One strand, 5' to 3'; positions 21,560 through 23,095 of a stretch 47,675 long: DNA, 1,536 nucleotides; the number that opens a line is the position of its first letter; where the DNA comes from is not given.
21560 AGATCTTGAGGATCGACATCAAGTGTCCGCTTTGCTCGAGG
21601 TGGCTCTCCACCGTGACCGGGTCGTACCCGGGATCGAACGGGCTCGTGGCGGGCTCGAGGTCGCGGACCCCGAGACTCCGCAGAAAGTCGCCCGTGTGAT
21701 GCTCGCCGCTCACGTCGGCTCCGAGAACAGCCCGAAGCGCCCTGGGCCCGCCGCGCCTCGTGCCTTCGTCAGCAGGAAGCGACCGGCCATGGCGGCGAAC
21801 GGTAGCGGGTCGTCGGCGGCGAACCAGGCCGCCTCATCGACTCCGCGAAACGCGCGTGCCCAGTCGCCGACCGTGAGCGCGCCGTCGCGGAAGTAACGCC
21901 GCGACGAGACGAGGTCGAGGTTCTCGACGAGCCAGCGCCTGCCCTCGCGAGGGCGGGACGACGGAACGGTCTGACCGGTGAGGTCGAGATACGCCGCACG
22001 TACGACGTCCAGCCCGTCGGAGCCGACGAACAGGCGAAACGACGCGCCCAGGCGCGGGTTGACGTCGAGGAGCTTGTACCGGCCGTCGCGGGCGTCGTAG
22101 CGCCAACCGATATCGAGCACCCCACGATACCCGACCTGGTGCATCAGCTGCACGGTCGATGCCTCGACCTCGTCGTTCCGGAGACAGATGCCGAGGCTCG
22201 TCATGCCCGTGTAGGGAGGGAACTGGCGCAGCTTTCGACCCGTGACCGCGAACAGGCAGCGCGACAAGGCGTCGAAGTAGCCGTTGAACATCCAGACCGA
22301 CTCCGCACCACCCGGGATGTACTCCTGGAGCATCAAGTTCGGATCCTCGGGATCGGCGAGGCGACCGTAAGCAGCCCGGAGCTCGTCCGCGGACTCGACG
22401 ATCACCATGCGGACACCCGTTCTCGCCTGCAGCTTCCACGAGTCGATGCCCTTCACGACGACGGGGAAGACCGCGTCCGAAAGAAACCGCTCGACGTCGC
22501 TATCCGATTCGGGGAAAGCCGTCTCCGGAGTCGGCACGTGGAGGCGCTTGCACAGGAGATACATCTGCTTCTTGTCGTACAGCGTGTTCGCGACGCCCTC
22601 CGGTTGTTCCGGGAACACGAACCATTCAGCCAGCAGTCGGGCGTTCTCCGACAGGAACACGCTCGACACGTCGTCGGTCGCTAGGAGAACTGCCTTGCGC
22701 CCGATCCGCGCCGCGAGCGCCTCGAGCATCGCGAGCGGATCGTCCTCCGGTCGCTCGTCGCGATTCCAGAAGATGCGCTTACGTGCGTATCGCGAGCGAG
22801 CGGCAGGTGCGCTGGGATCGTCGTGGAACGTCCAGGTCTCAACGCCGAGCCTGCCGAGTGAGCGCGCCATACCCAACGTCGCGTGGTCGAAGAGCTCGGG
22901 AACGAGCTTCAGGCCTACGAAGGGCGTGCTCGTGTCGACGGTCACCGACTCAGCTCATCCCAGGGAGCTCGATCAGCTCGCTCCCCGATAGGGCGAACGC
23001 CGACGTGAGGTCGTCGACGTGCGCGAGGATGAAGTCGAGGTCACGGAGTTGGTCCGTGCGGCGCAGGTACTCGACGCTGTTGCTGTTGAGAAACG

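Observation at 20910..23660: comB - ATP-grasp ligase - comA operon (sulfolactate branch) embedded in the centre of an exopolysaccharide locus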

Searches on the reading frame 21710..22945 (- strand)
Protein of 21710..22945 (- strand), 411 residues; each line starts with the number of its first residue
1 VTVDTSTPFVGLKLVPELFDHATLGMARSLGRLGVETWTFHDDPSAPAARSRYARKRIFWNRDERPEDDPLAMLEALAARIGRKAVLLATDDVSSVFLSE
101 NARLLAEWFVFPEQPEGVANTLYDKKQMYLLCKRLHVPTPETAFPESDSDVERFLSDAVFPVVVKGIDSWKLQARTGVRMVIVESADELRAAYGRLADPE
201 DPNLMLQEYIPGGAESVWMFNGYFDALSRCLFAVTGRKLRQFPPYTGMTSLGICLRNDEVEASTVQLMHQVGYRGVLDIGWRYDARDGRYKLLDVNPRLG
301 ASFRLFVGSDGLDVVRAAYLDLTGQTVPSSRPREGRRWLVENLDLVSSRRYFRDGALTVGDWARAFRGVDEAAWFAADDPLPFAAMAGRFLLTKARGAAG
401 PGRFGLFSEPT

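Call 3: search_protein_families(library=pfam, proteins=[window:21710-22945:-], max_evalue=0.01)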
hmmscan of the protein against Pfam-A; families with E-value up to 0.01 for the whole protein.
window:21710-22945:- (411 aa): 2 families
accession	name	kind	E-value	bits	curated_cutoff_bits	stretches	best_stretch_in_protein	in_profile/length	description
PF02786.22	CPSase_L_D2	-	0.00046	20.2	19.8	1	259-317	140-198/211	Carbamoyl-phosphate synthase L chain, ATP binding domain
PF15632.11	ATPgrasp_Ter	-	0.0013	19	29.1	1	201-326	2-112/131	ATP-grasp in the biosynthetic pathway with Ter operon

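Call 4: search_protein_families(library=ncbifam, proteins=[window:21710-22945:-], max_evalue=0.01)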
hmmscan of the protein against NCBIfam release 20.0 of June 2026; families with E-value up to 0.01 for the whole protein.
window:21710-22945:- (411 aa): 4 families
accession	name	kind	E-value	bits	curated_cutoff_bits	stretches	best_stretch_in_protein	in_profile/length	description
NF009406.0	PRK12767.1-5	equivalog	5.4e-11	42.1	271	1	116-306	105-278/327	carbamoyl phosphate synthase-like protein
NF009405.0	PRK12767.1-4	equivalog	3.5e-06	26.3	390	1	122-305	110-272/320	carbamoyl phosphate synthase-like protein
NF002563.0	PRK02186.1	subfamily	3.5e-06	25.6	625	1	96-246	79-221/890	argininosuccinate lyase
TIGR01369.1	CPSaseII_lrg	equivalog_domain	0.0001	20.1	1027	1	122-215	667-756/1052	carbamoyl-phosphate synthase (glutamine-hydrolyzing) large subunit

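Call 15: find_homologous_proteins(query=window:21710-22945:-, max_evalue=0.00001)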
Query window:21710-22945:- (411 aa): 4277 proteins with E <= 0.00001 among 8000 candidates; the best 120 are listed.
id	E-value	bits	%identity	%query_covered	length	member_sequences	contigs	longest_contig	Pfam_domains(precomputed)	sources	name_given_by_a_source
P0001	2.1e-277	938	100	100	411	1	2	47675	-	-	-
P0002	3.2e-173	594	65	99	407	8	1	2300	PF02786.23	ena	-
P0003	1.9e-164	565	66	96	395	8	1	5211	-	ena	-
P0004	2.8e-164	565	64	100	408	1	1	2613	PF02786.23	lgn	-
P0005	1.8e-163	562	66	97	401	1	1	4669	-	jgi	jgi:predicted ATP-grasp superfamily ATP-dependent carboligase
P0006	8.9e-154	530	59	97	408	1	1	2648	-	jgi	jgi:predicted ATP-grasp superfamily ATP-dependent carboligase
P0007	1.7e-151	523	61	92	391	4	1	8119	-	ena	-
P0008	4.2e-151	522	61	93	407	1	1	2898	-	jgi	jgi:D-aspartate ligase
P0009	7.3e-149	514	60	96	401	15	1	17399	-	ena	-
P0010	7.2e-145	501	58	95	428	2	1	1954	-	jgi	jgi:D-aspartate ligase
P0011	2.2e-144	499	56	98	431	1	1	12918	PF13549.12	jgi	jgi:D-aspartate ligase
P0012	7.1e-144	498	60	93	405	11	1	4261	-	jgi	jgi:D-aspartate ligase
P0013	2.7e-143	496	58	95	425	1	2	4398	PF13549.12,PF02655.20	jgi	jgi:D-aspartate ligase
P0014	1.2e-141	490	57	96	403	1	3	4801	-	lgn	-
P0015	1.4e-141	490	58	96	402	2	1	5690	PF02655.20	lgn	-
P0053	1.3e-133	464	55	96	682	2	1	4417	PF13847.13,PF13489.13,PF03848.21,PF13649.13,PF02786.23,PF03141.23,PF01209.25,PF08241.19,PF08242.19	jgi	-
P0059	3.9e-133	462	54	97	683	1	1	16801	PF13847.13,PF13489.13,PF03848.21,PF13649.13,PF02786.23,PF01209.25,PF08241.19,PF08242.19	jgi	jgi:D-aspartate ligase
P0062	5.9e-133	462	57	95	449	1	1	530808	-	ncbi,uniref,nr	ncbi:carboxylate--amine ligase [Aggregicoccus sp. 17bor-14]|uniref:carboxylate--amine ligase n=1 Tax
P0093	4.5e-131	456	53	95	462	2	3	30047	-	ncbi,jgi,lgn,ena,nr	ncbi:MAG TPA: carboxylate--amine ligase [Bacteroidota bacterium]|nr:carboxylate--amine ligase [Bacte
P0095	8.3e-131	455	54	93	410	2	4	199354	-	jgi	jgi:D-aspartate ligase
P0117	5.3e-130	452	54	95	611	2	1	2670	PF02397.23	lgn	-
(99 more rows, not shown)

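Call 16: find_encoding_contigs(protein=P0062, flank=10000, max_places=2)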
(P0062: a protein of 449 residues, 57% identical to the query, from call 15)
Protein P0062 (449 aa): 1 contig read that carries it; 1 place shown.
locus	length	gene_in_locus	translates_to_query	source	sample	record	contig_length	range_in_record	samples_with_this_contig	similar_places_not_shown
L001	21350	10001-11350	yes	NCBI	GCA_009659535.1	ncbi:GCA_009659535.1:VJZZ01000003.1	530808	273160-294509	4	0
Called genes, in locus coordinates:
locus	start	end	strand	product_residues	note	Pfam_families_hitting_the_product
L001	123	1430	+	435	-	PF02369:Big_1 (weak)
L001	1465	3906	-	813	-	PF12704:MacB_PCD, PF02687:FtsX, PF12704:MacB_PCD, PF02687:FtsX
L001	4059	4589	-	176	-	PF07963:N_methyl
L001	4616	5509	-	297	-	-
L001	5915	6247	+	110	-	-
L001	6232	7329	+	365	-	PF05090:HTTM (weak)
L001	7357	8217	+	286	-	PF13489:Methyltransf_23, PF01209:Ubie_methyltran (weak), PF08241:Methyltransf_11, PF08242:Methyltransf_12, PF13649:Methyltransf_25, PF13847:Methyltransf_31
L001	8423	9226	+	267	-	PF02679:ComA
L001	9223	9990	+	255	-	PF04029:2-ph_phosp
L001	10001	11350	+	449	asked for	-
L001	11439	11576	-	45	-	-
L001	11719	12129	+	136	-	PF10013:DUF2256, PF11625:DUF3253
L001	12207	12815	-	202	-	-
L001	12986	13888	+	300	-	PF05368:NmrA, PF13460:NAD_binding_10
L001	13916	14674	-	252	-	-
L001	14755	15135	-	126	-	PF07045:DUF1330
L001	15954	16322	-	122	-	-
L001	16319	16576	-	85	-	PF00887:ACBP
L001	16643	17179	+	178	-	PF09536:DUF2378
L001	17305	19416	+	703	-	PF00989:PAS (weak), PF08448:PAS_4, PF13188:PAS_8 (faint), PF08448:PAS_4, PF00512:HisKA, PF02518:HATPase_c, PF00072:Response_reg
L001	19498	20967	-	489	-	PF04107:GCS2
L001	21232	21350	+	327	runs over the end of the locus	-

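Call 17: find_encoding_contigs(protein=P0095, flank=10000, max_places=2)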
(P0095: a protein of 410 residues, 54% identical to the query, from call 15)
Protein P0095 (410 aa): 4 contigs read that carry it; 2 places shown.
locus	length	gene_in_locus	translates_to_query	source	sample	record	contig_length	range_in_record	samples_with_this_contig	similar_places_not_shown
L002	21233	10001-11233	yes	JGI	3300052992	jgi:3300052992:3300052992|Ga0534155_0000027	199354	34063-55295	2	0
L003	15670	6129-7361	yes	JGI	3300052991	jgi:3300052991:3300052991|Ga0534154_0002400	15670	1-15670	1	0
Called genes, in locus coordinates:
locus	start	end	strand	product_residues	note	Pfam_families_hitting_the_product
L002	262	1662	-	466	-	PF13727:CoA_binding_3, PF02397:Bac_transf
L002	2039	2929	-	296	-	PF05050:Methyltransf_21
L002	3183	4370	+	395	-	PF13439:Glyco_transf_4, PF13579:Glyco_trans_4_4 (weak), PF20706:GT4-conflict (weak), PF00534:Glycos_transf_1, PF13692:Glyco_trans_1_4, PF13524:Glyco_trans_1_2 (weak)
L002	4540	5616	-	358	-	PF00158:Sigma54_activat, PF14532:Sigma54_activ_2, PF07728:AAA_5 (weak), PF01078:Mg_chelatase (weak), PF25601:AAA_lid_14, PF02954:HTH_8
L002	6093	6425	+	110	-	PF07238:PilZ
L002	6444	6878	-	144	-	PF00571:CBS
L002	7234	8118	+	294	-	PF01209:Ubie_methyltran (weak), PF13489:Methyltransf_23, PF13847:Methyltransf_31, PF08241:Methyltransf_11, PF08242:Methyltransf_12, PF13649:Methyltransf_25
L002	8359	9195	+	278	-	PF02679:ComA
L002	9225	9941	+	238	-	PF04029:2-ph_phosp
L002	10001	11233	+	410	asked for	-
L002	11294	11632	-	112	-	PF07238:PilZ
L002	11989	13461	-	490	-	PF00072:Response_reg, PF00004:AAA (faint), PF00158:Sigma54_activat, PF14532:Sigma54_activ_2, PF07728:AAA_5 (weak), PF25601:AAA_lid_14, PF02954:HTH_8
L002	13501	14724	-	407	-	PF00512:HisKA, PF02518:HATPase_c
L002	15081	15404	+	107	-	PF07238:PilZ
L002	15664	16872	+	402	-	PF00990:GGDEF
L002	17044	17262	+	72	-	PF01197:Ribosomal_L31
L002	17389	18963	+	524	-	PF02511:Thy1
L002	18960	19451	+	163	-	-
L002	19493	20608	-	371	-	PF00355:Rieske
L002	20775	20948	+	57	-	-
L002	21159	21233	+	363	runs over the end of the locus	PF03462:PCRF, PF00472:RF-1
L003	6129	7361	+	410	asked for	-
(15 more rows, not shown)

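Call 18: find_encoding_contigs(protein=P0093, flank=10000, max_places=2)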
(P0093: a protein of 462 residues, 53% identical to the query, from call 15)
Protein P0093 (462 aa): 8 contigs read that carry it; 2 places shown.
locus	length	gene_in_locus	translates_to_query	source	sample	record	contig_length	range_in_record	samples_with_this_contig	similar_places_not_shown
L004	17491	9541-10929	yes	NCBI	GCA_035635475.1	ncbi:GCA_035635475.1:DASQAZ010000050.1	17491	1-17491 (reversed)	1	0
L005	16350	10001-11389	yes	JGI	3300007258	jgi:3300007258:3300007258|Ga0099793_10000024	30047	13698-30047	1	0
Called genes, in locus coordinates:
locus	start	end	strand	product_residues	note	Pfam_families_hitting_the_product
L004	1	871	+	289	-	PF00534:Glycos_transf_1, PF13692:Glyco_trans_1_4, PF13524:Glyco_trans_1_2, PF26337:Gtf3_C (weak)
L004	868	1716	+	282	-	PF01522:Polysacc_deac_1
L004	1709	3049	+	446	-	PF13480:Acetyltransf_6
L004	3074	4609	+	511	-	PF00501:AMP-binding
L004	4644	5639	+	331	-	PF13489:Methyltransf_23, PF08241:Methyltransf_11, PF08242:Methyltransf_12 (weak), PF13649:Methyltransf_25, PF13847:Methyltransf_31 (weak)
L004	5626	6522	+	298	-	PF01209:Ubie_methyltran, PF03848:TehB, PF06325:PrmA (faint), PF13489:Methyltransf_23, PF13847:Methyltransf_31, PF08241:Methyltransf_11, PF08242:Methyltransf_12, PF13649:Methyltransf_25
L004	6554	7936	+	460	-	PF09861:Lar_N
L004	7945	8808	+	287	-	PF02679:ComA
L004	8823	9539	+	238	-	PF04029:2-ph_phosp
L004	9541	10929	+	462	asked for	-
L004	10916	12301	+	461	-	PF13480:Acetyltransf_6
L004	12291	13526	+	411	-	PF13506:Glyco_transf_21 (faint), PF00535:Glycos_transf_2, PF13641:Glyco_tranf_2_3, PF13632:Glyco_trans_2_3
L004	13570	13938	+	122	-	PF00072:Response_reg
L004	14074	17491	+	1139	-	PF26195:Ig_SMCHD1_2nd (faint)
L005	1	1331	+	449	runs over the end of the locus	PF13439:Glyco_transf_4 (weak), PF13579:Glyco_trans_4_4, PF00534:Glycos_transf_1, PF13692:Glyco_trans_1_4, PF13524:Glyco_trans_1_2, PF26337:Gtf3_C (weak)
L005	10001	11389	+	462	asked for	-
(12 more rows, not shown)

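Call 21: find_related_loci(query=A1, collection=genome_contigs, flank=10000)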
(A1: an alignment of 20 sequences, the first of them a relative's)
Query A1 (411 aa) in genome_contigs; peptide patterns used: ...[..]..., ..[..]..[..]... (x = any residue, [..] = any of these).
574 stretches matched a pattern; 534 encode a relative of the query (tblastn E <= 1e-3); the best 80 are kept; 80 distinct loci.
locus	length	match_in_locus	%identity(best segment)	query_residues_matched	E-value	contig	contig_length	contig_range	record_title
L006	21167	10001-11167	61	4-396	1e-151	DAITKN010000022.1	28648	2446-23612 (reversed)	MAG TPA_asm: Gaiellaceae bacterium isolate CTOTU41530 NODE_206_length_28648_cov_16.827335, whole genome shotgun sequence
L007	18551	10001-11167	61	4-396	1e-151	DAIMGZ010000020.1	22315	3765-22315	MAG TPA_asm: Gaiellaceae bacterium isolate CTOTU41468 NODE_1890_length_22315_cov_11.334412, whole genome shotgun sequenc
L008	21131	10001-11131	57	4-384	2e-145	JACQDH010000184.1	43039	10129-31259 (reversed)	MAG: Acidobacteria bacterium isolate NC_groundwater_989_Pr1_S-0.65um_64_10 Montesol18_Sp65_coassembly_scaffold_990163, w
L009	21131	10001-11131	57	4-384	3e-143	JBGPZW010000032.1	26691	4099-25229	MAG: Terriglobia bacterium isolate OBJ1_062018_070_16 k141_1136627_length_26691_cov_34.6533, whole genome shotgun sequen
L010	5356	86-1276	56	1-396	4e-143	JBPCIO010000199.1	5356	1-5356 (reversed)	MAG: Chloroflexota bacterium isolate TH_ant_mag_2 S1Ck127_1617169_flag_1_multi_5.9493_len_5356, whole genome shotgun seq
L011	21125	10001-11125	56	4-382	5e-138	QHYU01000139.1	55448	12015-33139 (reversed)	MAG: Acidobacteria bacterium isolate gp2 AA80 14_0903_12_30cm_scaffold_205_curated, whole genome shotgun sequence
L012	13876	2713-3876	54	4-395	7e-137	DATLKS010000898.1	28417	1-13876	MAG TPA_asm: Terriglobales bacterium isolate SMAG_U13728 k141_161715, whole genome shotgun sequence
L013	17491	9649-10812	53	1-391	2e-136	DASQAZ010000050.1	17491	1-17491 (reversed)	MAG TPA_asm: Bacteroidota bacterium isolate SMAG_U11658 k141_1123236, whole genome shotgun sequence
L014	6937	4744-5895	52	4-391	8e-136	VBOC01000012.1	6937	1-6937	MAG: Ignavibacteria bacterium isolate IN_1 14_0903_13_30cm_scaffold_53448, whole genome shotgun sequence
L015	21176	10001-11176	54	3-391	1e-135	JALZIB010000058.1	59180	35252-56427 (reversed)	MAG: Actinomycetota bacterium isolate MOJ bin3 SC8837-39_k127_2271954, whole genome shotgun sequence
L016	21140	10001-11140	52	4-387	8e-136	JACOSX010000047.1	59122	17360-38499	MAG: Ignavibacteria bacterium isolate NC_groundwater_29_Pr7_B-0.1um_49_11 FFV18_Bp1_scaffold_237812, whole genome shotgu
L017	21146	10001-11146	54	4-387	4e-135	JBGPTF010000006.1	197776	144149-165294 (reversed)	MAG: Terriglobia bacterium isolate OBJ1_062018_110_76 k141_3057686_length_197776_cov_50.9960, whole genome shotgun seque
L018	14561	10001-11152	55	1-387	6e-135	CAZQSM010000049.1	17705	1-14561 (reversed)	MAG TPA_asm: uncultured Chlorobiaceae bacterium isolate SRP287453_co1_294 genome assembly, contig: NODE_5689_length_1770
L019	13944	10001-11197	53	3-405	7e-135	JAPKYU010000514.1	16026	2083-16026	MAG: Acidobacteria bacterium isolate LacPavin_0920_SED5_MAG_65_11 LacPavin_0920_SED5_scaffold_2165577, whole genome shot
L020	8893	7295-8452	52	1-390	1e-134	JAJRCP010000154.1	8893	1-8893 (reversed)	MAG: Methanomicrobiales archaeon isolate OWC_0067 OWC_0067_k121_19877989, whole genome shotgun sequence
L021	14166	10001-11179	53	1-396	1e-134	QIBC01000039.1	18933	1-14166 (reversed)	MAG: Acidobacteria bacterium isolate gp1 AA112 14_0929_09_20cm_scaffold_438_curated, whole genome shotgun sequence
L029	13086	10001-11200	53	5-397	2e-131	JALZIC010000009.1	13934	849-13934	MAG: Actinomycetota bacterium isolate MOJ bin4 SC8837-39_k127_286829, whole genome shotgun sequence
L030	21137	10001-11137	53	4-386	7e-131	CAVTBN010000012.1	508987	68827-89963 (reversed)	MAG: uncultured Acidobacteriota bacterium isolate MFD02416.bin.1.244 genome assembly, contig: contig_4661, whole genome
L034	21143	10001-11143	51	2-386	6e-130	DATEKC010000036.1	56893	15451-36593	MAG TPA_asm: Terriglobia bacterium isolate SMAG_U8880 k141_889545, whole genome shotgun sequence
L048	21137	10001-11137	52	4-386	2e-127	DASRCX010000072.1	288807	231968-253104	MAG TPA_asm: Terriglobia bacterium isolate SMAG_U9964 k141_452420, whole genome shotgun sequence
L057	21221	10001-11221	51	2-401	7e-126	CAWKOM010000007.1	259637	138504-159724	MAG: uncultured Acidobacteriota bacterium isolate MFD04570.bin.1.109 genome assembly, contig: contig_124503, whole genom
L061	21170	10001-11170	51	3-396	3e-125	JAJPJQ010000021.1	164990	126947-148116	MAG: Proteobacteria bacterium isolate Centralia_MAG_52 k107_16617513, whole genome shotgun sequence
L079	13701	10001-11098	52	21-386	4e-123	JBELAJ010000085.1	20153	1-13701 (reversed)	MAG: Terriglobia bacterium isolate SPRUCE 90 SPRUCE_90_85, whole genome shotgun sequence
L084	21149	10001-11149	50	1-387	1e-122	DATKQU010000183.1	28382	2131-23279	MAG TPA_asm: Terriglobia bacterium isolate SMAG_U14010 k141_1223987, whole genome shotgun sequence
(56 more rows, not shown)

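Call 25: search_solved_structures(query=A1, max_evalue=0.01, show_alignments=2)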
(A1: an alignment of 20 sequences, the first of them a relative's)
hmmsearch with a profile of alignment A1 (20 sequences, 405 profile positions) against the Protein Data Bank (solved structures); distinct sequences matched with E-value up to 0.01: 5.
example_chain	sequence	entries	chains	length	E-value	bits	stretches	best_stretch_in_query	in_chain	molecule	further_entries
1wr2_A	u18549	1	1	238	0.00045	22.4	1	127-198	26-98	hypothetical protein PH1789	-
7cm9_A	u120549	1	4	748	0.0037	19.4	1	136-219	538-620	DMSP lyase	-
4xyl_B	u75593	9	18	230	0.0048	19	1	123-213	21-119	beta subunit of Acyl-CoA synthetase (NDP forming) | Uncharacterized protein | beta subunit of acetyl-CoA synthetase (NDP forming)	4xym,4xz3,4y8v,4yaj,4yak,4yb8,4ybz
7kbl_A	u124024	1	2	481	0.0061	18.7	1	20-208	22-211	2-oxoglutarate carboxylase small subunit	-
7kct_A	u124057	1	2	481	0.0063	18.6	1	20-208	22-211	2-oxoglutarate carboxylase small subunit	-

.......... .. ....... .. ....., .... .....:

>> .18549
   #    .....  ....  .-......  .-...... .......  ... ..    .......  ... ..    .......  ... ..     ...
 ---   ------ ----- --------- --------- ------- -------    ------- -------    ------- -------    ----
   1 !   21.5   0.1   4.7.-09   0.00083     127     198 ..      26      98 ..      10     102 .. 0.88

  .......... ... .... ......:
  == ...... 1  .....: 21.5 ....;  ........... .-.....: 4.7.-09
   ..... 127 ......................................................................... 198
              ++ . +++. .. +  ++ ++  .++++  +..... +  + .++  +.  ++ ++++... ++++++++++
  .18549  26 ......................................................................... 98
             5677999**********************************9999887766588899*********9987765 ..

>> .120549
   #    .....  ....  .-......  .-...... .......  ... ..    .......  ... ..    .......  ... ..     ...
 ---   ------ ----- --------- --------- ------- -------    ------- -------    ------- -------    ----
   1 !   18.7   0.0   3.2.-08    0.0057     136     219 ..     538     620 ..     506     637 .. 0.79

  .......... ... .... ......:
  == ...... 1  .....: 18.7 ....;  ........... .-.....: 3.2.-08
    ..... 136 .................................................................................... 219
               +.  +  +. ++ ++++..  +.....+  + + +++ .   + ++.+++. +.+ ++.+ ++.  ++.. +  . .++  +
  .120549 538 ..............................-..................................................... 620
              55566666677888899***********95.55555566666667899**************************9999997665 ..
